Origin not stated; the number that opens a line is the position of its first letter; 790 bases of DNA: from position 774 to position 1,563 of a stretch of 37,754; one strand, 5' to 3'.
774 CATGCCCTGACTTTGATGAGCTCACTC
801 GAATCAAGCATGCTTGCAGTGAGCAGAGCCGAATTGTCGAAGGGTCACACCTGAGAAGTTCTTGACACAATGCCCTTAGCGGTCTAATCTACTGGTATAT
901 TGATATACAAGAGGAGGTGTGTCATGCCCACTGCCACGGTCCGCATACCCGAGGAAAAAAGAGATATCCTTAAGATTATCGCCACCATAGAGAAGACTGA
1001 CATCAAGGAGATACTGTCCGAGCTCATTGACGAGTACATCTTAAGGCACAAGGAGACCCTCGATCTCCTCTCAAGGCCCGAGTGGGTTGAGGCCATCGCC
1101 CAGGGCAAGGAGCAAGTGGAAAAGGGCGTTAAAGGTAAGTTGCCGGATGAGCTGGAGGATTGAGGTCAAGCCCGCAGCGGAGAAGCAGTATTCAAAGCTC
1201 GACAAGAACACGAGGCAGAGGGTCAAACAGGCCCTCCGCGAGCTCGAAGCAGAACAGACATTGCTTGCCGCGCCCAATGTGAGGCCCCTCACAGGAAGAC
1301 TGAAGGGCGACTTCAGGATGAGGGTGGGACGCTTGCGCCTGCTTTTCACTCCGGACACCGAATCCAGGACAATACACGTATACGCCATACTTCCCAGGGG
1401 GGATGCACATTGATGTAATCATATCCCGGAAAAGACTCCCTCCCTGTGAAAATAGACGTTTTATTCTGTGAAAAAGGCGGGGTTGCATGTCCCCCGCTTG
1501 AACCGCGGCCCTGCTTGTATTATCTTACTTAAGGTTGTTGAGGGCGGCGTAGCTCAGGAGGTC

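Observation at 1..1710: Left-end mosaic: AT-rich flank, truncated radical-SAM gene, duplicated tilS 5' end bracketing a TA module plus tRNA(CAT)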

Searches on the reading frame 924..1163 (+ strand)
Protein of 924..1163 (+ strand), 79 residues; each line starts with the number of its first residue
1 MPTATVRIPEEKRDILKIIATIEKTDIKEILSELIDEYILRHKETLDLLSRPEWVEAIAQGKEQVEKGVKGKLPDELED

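Call 7: search_protein_families(library=pfam, proteins=[window:924-1163:+], max_evalue=0.01)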
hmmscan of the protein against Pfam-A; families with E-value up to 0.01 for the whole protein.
window:924-1163:+ (79 aa): 0 families

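Call 24: search_protein_families(library=ncbifam, proteins=[window:924-1163:+], max_evalue=0.01)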
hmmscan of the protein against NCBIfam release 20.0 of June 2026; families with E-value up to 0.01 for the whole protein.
window:924-1163:+ (79 aa): 0 families

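Call 56: search_protein_families(library=ncbifam, proteins=[window:924-1163:+], max_evalue=10)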
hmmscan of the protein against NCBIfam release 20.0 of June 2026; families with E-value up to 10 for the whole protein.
window:924-1163:+ (79 aa): 1 family
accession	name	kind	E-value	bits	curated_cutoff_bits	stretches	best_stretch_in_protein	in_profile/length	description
NF008137.0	PRK10885.1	equivalog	0.054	12.3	451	1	5-71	287-351/409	multifunctional CCA addition/repair protein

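Call 57: search_protein_families(library=pfam, proteins=[window:924-1163:+], max_evalue=10)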
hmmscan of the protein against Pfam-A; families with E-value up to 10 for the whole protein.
window:924-1163:+ (79 aa): 1 family
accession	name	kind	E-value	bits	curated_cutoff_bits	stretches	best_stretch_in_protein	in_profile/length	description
PF09840.14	DUF2067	-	0.012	15.6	24.9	1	10-58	138-186/187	Uncharacterized protein conserved in archaea (DUF2067)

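Call 58: search_solved_structures(query=window:924-1160:+, max_evalue=1)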
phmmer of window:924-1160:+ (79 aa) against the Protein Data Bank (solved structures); distinct sequences matched with E-value up to 1: 3.
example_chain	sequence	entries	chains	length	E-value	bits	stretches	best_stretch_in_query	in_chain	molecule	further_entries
2wus_R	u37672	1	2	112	0.099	16.2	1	20-75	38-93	PUTATIVE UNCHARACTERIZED PROTEIN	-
2bnw_A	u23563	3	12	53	0.39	14.4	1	3-42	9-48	ORF OMEGA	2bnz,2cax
1irq_A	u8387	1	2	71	0.84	13.3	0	4-42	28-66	omega transcriptional repressor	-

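Call 81: search_protein_families(library=padloc, proteins=[window:924-1160:+], max_evalue=0.01)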
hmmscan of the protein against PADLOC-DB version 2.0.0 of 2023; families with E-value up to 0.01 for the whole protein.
window:924-1160:+ (79 aa): 0 families

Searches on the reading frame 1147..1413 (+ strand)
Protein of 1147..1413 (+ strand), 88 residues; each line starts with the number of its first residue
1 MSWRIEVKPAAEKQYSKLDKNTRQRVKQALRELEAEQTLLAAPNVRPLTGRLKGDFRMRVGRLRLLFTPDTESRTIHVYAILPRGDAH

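Call 7: search_protein_families(library=pfam, proteins=[window:1147-1413:+], max_evalue=0.01)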
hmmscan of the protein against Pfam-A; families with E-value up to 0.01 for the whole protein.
window:1147-1413:+ (88 aa): 2 families
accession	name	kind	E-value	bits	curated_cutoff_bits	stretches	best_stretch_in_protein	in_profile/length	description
PF05016.21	ParE_toxin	-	6.5e-07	30.3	23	1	5-86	1-87/89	ParE toxin of type II toxin-antitoxin system, parDE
PF05973.20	Gp49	-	0.0069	16.9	23.9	1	16-77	4-66/90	Phage derived protein Gp49-like (DUF891)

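Call 24: search_protein_families(library=ncbifam, proteins=[window:1147-1413:+], max_evalue=0.01)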
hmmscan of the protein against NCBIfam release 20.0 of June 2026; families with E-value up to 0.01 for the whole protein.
window:1147-1413:+ (88 aa): 0 families

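Call 49: find_homologous_proteins(query=window:1147-1410:+, max_evalue=0.00001)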
Query window:1147-1410:+ (88 aa): 538 proteins with E <= 0.00001 among 538 candidates; the best 120 are listed.
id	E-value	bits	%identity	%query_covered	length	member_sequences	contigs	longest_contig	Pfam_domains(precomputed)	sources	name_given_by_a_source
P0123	1.9e-50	186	100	100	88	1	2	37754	PF05016.22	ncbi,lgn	-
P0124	1.9e-34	135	70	100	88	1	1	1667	PF05016.22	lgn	-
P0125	2.3e-34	135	72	100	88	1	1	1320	PF05016.22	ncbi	-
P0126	8.6e-34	133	72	99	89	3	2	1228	PF05016.22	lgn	-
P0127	1.9e-33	132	70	99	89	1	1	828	PF05016.22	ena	-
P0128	2.1e-33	132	70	100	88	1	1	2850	PF05016.22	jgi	-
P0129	3.0e-33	131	69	100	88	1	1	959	PF05016.22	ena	-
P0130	3.7e-33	131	69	100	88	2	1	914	PF05016.22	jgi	jgi:mRNA interferase RelE/StbE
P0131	3.8e-33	131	68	99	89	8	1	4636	PF05016.22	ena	-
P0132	4.0e-33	131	69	100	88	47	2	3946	PF05016.22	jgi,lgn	jgi:mRNA interferase RelE/StbE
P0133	5.4e-33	130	73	100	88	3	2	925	PF05016.22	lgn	-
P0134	7.0e-33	130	69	99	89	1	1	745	PF05016.22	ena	-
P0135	7.2e-33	130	69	99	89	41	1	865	PF05016.22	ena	-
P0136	7.4e-33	130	71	99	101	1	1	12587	PF05016.22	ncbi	-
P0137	7.5e-33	130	69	100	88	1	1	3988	PF05016.22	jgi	jgi:mRNA interferase RelE/StbE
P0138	9.4e-33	129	70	99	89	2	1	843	PF05016.22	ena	-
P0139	1.1e-32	129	68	100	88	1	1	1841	PF05016.22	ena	-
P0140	1.2e-32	129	68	100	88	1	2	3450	PF05016.22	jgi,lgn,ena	-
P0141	1.4e-32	129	68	99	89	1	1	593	PF05016.22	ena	-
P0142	1.5e-32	129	69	100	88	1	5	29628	PF05016.22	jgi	-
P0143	1.8e-32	129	69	99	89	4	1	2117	PF05016.22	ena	-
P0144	2.0e-32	128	69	99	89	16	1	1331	PF05016.22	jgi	jgi:mRNA interferase RelE/StbE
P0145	2.4e-32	128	69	99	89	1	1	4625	PF05016.22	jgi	-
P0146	2.5e-32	128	69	99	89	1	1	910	PF05016.22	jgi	-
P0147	3.5e-32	128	70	99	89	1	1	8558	PF05016.22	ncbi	ncbi:MAG: type II toxin-antitoxin system RelE/ParE family toxin [Thermoanaerobaculales bacterium]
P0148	3.7e-32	128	67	100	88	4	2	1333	PF05016.22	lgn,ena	-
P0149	4.3e-32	127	69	99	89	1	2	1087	PF05016.22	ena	-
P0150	4.5e-32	127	69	100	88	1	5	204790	PF05016.22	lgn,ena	-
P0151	4.9e-32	127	66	99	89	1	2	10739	PF05016.22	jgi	jgi:mRNA interferase RelE/StbE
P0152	5.3e-32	127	70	100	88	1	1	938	PF05016.22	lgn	-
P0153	5.6e-32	127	67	100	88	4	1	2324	PF05016.22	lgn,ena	-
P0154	6.1e-32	127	66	100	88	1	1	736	PF05016.22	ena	-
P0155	7.2e-32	127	68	100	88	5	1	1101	PF05016.22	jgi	-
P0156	8.0e-32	127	70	100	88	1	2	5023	PF05016.22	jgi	-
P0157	8.1e-32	127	70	99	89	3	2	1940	PF05016.22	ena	-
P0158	8.4e-32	126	68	100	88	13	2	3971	PF05016.22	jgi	jgi:mRNA interferase RelE/StbE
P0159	8.5e-32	126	67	100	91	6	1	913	PF05016.22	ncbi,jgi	jgi:mRNA-degrading endonuclease RelE of RelBE toxin-antitoxin system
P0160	9.4e-32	126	67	100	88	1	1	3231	PF05016.22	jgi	jgi:mRNA interferase RelE/StbE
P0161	9.8e-32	126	68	100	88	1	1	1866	PF05016.22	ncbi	-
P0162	1.1e-31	126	69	100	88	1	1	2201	PF05016.22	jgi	jgi:mRNA interferase RelE/StbE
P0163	1.1e-31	126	68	100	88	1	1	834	PF05016.22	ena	-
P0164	1.1e-31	126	69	100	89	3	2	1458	PF05016.22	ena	-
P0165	1.1e-31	126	66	99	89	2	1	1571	PF05016.22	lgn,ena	-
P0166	1.2e-31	126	67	100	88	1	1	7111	PF05016.22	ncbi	-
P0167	1.2e-31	126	67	100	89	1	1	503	PF05016.22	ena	-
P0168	1.3e-31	126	69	100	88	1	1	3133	PF05016.22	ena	-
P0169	1.3e-31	126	69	99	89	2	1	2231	PF05016.22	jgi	-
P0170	1.7e-31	126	67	100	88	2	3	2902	PF05016.22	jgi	jgi:mRNA-degrading endonuclease RelE of RelBE toxin-antitoxin system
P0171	1.7e-31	125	67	100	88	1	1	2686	PF05016.22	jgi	-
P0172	1.8e-31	125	69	100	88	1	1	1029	PF05016.22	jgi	-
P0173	1.9e-31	125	67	99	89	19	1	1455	PF05016.22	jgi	-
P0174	2.1e-31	125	69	99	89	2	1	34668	PF05016.22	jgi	jgi:mRNA interferase RelE/StbE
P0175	2.5e-31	125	67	100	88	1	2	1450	PF05016.22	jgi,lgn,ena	-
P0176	2.6e-31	125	66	100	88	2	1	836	PF05016.22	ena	-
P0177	2.9e-31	125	67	100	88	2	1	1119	PF05016.22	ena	-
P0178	3.0e-31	125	66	100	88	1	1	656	PF05016.22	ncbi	-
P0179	3.1e-31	125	67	100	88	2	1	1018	PF05016.22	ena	-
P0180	3.1e-31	125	68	99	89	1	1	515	PF05016.22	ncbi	-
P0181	3.2e-31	125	65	100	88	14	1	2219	PF05016.22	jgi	jgi:mRNA interferase RelE/StbE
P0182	3.3e-31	125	67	100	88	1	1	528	PF05016.22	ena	-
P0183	3.3e-31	125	65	100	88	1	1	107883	PF05016.22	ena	-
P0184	3.3e-31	125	68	100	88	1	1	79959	PF05016.22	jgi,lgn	-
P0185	3.4e-31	125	68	100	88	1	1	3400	PF05016.22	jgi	jgi:mRNA interferase RelE/StbE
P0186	3.5e-31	124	68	99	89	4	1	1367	PF05016.22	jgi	-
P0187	4.1e-31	124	67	100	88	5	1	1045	PF05016.22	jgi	jgi:mRNA interferase RelE/StbE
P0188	4.3e-31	124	67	100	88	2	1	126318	PF05016.22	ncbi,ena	-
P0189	4.5e-31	124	65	100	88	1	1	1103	PF05016.22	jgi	jgi:mRNA interferase RelE/StbE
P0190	4.6e-31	124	69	100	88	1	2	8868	PF05016.22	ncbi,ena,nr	ncbi:MAG: type II toxin-antitoxin system RelE/ParE family toxin [Thermoanaerobaculales bacterium]|nr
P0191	5.0e-31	124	67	99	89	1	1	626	PF05016.22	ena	-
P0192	5.1e-31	124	69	99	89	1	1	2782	PF05016.22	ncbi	-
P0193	5.1e-31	124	68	100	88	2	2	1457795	PF05016.22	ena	-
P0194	5.1e-31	124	65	100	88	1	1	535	PF05016.22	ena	-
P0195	5.2e-31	124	64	100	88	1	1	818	PF05016.22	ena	-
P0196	5.3e-31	124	67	99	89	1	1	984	PF05016.22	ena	-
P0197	5.4e-31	124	64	100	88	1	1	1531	PF05016.22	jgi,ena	jgi:mRNA interferase RelE/StbE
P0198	5.8e-31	124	67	100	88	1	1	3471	PF05016.22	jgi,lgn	-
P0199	5.8e-31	124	68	100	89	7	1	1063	PF05016.22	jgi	-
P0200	6.2e-31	124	69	99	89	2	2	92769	PF05016.22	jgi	-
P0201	6.3e-31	124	68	100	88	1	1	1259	PF05016.22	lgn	-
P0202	6.7e-31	124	68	99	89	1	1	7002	PF05016.22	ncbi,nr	ncbi:MAG: hypothetical protein BMS9Abin37_1104 [Acidobacteriota bacterium]|nr:MAG: hypothetical prot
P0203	6.7e-31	124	67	100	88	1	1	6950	PF05016.22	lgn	-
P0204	6.9e-31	124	64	100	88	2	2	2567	PF05016.22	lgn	-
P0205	7.0e-31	124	67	100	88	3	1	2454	PF05016.22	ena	-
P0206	7.0e-31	124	69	100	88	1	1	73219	PF05016.22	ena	-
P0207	7.0e-31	124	64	100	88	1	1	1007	PF05016.22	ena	-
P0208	7.2e-31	123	68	100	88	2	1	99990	PF05016.22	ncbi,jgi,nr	ncbi:MAG: type II toxin-antitoxin system RelE/ParE family toxin [Thermoanaerobaculales bacterium]|jg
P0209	7.6e-31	123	65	100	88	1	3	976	PF05016.22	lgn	-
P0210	7.8e-31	123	67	99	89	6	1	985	PF05016.22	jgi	jgi:mRNA-degrading endonuclease RelE of RelBE toxin-antitoxin system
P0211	8.0e-31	123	68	100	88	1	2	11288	PF05016.22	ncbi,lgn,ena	-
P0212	8.4e-31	123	67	100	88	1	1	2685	PF05016.22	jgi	jgi:mRNA interferase RelE/StbE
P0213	8.9e-31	123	68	100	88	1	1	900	PF05016.22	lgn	-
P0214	9.3e-31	123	66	100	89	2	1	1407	PF05016.22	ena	-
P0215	9.3e-31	123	69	99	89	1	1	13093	PF05016.22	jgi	-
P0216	9.5e-31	123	67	99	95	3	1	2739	PF05016.22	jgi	jgi:mRNA-degrading endonuclease RelE of RelBE toxin-antitoxin system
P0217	9.5e-31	123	65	100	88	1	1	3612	PF05016.22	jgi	jgi:mRNA-degrading endonuclease RelE of RelBE toxin-antitoxin system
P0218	1.0e-30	123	67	100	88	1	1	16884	PF05016.22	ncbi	-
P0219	1.1e-30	123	67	100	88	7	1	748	PF05016.22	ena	-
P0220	1.1e-30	123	63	100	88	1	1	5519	PF05016.22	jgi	-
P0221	1.1e-30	123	70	100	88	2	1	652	PF05016.22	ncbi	-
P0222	1.1e-30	123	65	100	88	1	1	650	PF05016.22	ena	-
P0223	1.3e-30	123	64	100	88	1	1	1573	PF05016.22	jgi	jgi:mRNA interferase RelE/StbE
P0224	1.4e-30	123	65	100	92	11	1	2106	PF05016.22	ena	-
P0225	1.5e-30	123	70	100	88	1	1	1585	PF05016.22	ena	-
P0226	1.5e-30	122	65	100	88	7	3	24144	PF05016.22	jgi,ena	-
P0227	1.5e-30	122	68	99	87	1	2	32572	PF05016.22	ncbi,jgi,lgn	jgi:mRNA interferase RelE/StbE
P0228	1.6e-30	122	67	100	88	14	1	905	PF05016.22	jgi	-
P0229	1.7e-30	122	64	100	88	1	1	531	PF05016.22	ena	-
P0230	1.7e-30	122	65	100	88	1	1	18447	PF05016.22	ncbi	ncbi:MAG: type II toxin-antitoxin system RelE/ParE family toxin [Acidobacteriota bacterium]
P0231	1.7e-30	122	67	100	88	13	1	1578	PF05016.22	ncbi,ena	-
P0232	1.8e-30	122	66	100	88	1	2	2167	PF05016.22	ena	-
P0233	1.8e-30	122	64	100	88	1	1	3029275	PF05016.22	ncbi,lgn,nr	ncbi:MAG: type II toxin-antitoxin system RelE/ParE family toxin [Deltaproteobacteria bacterium]|nr:M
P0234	1.9e-30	122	66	100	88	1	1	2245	PF05016.22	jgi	-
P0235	1.9e-30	122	66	99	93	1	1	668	PF05016.22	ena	-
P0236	1.9e-30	122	66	99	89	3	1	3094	PF05016.22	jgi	-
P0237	2.1e-30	122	67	100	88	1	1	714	PF05016.22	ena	-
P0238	2.2e-30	122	67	100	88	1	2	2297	PF05016.22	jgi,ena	-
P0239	2.3e-30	122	66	100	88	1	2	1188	PF05016.22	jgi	jgi:mRNA-degrading endonuclease RelE of RelBE toxin-antitoxin system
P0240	2.4e-30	122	64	100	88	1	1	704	PF05016.22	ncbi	-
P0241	2.4e-30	122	63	100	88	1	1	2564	PF05016.22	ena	-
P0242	2.5e-30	122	67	100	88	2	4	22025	PF05016.22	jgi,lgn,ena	jgi:mRNA interferase RelE/StbE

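Call 50: find_encoding_contigs(protein=P0123, flank=10000, max_places=6)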
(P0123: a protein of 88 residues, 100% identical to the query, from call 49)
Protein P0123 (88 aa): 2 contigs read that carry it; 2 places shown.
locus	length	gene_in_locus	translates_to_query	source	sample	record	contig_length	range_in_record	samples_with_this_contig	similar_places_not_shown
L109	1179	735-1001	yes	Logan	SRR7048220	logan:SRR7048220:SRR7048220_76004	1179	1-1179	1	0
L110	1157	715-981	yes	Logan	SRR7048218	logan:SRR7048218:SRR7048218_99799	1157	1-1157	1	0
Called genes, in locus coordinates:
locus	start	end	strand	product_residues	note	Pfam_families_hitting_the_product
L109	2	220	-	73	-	?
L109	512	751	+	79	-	-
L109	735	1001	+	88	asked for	PF05016:ParE_toxin (weak)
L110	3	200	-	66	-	?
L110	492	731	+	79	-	-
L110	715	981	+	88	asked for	PF05016:ParE_toxin (weak)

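Call 59: search_solved_structures(query=window:1147-1410:+, max_evalue=0.01)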
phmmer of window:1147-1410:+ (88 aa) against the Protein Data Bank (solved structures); distinct sequences matched with E-value up to 0.01: 1.
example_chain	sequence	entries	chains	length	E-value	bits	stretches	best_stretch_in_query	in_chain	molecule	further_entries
2khe_A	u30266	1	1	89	5.3e-05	26.7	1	1-77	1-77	Toxin-like protein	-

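Call 81: search_protein_families(library=padloc, proteins=[window:1147-1410:+], max_evalue=0.01)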
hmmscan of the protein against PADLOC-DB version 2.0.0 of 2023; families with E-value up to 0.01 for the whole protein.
window:1147-1410:+ (88 aa): 0 families
